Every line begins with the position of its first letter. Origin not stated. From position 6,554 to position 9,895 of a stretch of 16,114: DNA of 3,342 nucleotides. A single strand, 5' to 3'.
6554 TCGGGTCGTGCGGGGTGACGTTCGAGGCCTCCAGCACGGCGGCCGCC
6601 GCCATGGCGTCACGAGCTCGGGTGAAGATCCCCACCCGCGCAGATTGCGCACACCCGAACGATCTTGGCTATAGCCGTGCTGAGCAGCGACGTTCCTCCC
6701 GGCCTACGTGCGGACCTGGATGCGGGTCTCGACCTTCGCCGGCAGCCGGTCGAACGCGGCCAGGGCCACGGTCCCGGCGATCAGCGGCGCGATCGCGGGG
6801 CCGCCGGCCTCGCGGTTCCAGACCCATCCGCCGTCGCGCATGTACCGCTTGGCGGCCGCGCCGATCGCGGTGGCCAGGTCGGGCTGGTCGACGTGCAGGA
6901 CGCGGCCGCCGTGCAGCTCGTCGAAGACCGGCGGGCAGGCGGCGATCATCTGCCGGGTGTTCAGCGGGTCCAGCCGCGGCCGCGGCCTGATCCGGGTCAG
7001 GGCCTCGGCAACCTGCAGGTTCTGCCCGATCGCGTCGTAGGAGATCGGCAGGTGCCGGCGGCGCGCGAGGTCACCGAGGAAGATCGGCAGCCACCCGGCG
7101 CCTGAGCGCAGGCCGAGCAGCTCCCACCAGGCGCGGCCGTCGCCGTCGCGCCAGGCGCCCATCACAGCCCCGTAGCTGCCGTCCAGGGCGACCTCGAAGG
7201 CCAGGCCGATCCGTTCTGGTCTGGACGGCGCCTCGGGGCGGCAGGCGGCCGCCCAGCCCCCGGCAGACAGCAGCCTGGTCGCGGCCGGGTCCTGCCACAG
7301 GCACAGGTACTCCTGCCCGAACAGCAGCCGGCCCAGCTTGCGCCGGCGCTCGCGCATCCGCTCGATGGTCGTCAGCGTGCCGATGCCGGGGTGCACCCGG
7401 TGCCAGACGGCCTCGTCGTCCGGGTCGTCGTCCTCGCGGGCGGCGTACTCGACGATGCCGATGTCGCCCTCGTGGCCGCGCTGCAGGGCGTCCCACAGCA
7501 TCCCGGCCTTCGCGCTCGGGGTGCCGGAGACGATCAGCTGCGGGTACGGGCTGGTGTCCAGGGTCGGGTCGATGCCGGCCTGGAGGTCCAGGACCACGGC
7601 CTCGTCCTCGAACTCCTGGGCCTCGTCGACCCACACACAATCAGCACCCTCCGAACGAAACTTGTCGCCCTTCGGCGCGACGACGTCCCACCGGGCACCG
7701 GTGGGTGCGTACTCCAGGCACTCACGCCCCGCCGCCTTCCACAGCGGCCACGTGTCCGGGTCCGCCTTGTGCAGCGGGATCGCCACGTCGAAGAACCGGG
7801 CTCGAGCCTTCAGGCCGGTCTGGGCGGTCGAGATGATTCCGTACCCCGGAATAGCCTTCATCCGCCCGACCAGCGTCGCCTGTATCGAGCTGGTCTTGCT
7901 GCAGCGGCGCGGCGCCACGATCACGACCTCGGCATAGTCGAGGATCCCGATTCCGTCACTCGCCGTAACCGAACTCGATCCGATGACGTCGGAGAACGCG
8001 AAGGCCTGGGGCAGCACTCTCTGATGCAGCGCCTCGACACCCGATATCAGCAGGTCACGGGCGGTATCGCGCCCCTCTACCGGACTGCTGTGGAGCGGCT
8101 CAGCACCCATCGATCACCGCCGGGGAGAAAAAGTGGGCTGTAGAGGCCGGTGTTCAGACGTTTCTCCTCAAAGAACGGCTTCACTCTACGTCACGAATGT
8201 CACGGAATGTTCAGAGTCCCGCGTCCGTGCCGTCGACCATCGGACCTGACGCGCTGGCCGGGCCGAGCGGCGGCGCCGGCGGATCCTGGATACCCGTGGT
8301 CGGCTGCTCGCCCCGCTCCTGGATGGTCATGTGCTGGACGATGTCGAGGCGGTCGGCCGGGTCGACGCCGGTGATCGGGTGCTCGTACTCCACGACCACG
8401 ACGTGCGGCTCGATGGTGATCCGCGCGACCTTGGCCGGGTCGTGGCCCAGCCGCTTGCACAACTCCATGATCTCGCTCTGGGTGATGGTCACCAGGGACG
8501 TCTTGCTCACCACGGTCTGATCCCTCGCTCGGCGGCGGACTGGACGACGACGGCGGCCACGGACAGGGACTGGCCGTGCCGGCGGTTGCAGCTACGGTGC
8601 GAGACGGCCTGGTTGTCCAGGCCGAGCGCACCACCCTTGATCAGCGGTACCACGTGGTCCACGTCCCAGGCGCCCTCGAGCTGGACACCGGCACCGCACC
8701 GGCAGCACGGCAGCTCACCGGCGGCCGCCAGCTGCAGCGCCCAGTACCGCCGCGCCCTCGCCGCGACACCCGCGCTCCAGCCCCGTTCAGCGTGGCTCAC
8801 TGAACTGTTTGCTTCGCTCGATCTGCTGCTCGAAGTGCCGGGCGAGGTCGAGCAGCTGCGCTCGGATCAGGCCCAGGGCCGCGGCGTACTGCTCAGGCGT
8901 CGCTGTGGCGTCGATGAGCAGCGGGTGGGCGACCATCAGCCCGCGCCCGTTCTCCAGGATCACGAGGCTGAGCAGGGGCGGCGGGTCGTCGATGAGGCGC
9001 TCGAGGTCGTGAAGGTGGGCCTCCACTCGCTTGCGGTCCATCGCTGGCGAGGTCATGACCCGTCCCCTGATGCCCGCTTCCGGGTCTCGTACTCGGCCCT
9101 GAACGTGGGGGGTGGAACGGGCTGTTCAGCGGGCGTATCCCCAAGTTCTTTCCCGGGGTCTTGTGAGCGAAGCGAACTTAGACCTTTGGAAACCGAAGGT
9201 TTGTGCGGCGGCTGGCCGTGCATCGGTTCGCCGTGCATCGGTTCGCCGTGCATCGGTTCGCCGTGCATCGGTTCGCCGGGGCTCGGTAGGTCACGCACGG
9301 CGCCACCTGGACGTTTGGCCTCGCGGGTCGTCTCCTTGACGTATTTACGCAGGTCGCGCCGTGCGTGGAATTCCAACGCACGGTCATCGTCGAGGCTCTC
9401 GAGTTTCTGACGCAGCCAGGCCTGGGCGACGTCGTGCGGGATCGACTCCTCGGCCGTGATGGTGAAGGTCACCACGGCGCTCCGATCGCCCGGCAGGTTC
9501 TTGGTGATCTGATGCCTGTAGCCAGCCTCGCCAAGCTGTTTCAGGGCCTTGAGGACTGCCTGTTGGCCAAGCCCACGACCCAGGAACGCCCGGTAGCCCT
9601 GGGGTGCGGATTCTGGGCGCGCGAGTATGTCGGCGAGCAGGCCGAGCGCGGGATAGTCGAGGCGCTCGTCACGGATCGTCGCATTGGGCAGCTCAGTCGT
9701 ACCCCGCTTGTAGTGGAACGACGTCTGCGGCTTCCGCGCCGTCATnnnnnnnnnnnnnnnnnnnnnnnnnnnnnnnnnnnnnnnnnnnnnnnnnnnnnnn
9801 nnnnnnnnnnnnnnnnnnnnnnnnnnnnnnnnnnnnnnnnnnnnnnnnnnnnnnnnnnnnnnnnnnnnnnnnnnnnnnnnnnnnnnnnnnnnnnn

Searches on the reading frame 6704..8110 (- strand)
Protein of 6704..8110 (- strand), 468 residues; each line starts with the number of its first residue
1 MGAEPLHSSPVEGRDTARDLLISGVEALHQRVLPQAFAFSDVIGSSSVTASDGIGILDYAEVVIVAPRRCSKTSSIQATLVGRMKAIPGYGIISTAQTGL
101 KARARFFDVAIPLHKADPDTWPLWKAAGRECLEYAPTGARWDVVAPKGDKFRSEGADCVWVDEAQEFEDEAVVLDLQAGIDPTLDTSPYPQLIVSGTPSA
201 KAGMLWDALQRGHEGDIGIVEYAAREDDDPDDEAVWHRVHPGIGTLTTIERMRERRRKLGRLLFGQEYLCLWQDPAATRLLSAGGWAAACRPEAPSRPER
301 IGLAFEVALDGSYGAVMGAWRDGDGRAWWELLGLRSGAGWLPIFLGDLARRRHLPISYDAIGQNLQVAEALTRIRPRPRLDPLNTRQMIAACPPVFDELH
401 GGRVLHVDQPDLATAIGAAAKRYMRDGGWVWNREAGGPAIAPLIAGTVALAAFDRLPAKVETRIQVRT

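Call 58: search_dna_similar(query=window:6704-8110:-, collection=phages, mode=protein, max_evalue=1e-10, max_rows=25)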
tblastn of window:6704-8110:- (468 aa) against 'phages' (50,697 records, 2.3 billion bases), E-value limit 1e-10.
Records with a match: 60; places in all: 60; records where one place covers at least 80% of the query: 55.
Best place of each record, by identity: <60% 60.
By first word of the organism name: Arthrobacter 56; Gordonia 3; Microbacterium 1.
By host as written in the record: Arthrobacter sp. ATCC 21022 41; Arthrobacter globiformis B-2979 11; Arthrobacter globiformis NRRL B-2979 SEA 4; Gordonia neofelifaecis NRRL 59395 2; Gordonia rubripertincta NRRL B-16540 SEA 1; Microbacterium sp. Casco Bay 1.
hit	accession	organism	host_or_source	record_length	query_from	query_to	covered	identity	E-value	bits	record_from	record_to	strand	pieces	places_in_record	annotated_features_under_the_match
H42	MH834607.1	Arthrobacter phage Corgi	Arthrobacter globiformis NRRL B-2979 SEA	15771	3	422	90%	34.2%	1e-36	149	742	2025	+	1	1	4: terminase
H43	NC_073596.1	Arthrobacter phage Corgi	Arthrobacter globiformis NRRL B-2979 SEA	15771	3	422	90%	34.2%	1e-36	149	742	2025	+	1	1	4: terminase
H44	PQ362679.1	Arthrobacter phage CabbageMan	Arthrobacter globiformis B-2979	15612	3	422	90%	34.2%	2e-35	145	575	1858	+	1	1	2: terminase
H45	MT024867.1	Arthrobacter phage BlueFeather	Arthrobacter globiformis B-2979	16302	3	407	87%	34.7%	5e-44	171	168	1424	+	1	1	1: terminase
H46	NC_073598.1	Arthrobacter phage BlueFeather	Arthrobacter globiformis B-2979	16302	3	407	87%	34.7%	5e-44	171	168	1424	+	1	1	1: terminase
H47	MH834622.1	Arthrobacter phage Noely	Arthrobacter globiformis NRRL B-2979 SEA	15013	3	384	82%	36.0%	9e-40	159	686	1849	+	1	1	2: terminase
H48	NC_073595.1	Arthrobacter phage Noely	Arthrobacter globiformis NRRL B-2979 SEA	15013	3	384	82%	36.0%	9e-40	159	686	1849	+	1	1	2: terminase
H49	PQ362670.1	Arthrobacter phage Piku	Arthrobacter globiformis B-2979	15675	24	423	85%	34.0%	9e-45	173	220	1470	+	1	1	1: terminase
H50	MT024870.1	Arthrobacter phage Whytu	Arthrobacter globiformis B-2979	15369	24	423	85%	34.0%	1e-44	172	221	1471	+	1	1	1: terminase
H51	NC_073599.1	Arthrobacter phage Whytu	Arthrobacter globiformis B-2979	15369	24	423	85%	34.0%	1e-44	172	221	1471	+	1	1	1: terminase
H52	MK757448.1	Arthrobacter phage Idaho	Arthrobacter sp. ATCC 21022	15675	9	388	81%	35.5%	2e-37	152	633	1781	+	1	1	3: terminase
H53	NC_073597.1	Arthrobacter phage Idaho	Arthrobacter sp. ATCC 21022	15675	9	388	81%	35.5%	2e-37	152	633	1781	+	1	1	3: terminase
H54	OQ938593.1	Arthrobacter phage Berka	Arthrobacter globiformis B-2979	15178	3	388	82%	34.2%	3e-42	166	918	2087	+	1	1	4: terminase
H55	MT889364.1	Arthrobacter phage Yavru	Arthrobacter globiformis B-2979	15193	59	423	78%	35.8%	2e-45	176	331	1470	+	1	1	1: terminase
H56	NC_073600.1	Arthrobacter phage Yavru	Arthrobacter globiformis B-2979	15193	59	423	78%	35.8%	2e-45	176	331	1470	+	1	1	1: terminase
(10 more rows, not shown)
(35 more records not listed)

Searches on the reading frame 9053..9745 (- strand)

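Call 5: search_protein_families(library=pfam, proteins=[window:9053-9745:-], max_evalue=0.1)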
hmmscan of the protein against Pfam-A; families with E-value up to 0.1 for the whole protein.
window:9053-9745:- (230 aa): 0 families

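Call 43: search_protein_families(library=phrogs, proteins=[window:9053-9745:-], max_evalue=0.01)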
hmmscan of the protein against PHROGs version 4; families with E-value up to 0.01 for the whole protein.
window:9053-9745:- (230 aa): 1 family
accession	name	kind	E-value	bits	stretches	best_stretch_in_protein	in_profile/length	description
phrog_1456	-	DNA, RNA and nucleotide metabolism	9.9e-06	25.8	1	16-119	13-116/365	DNA binding protein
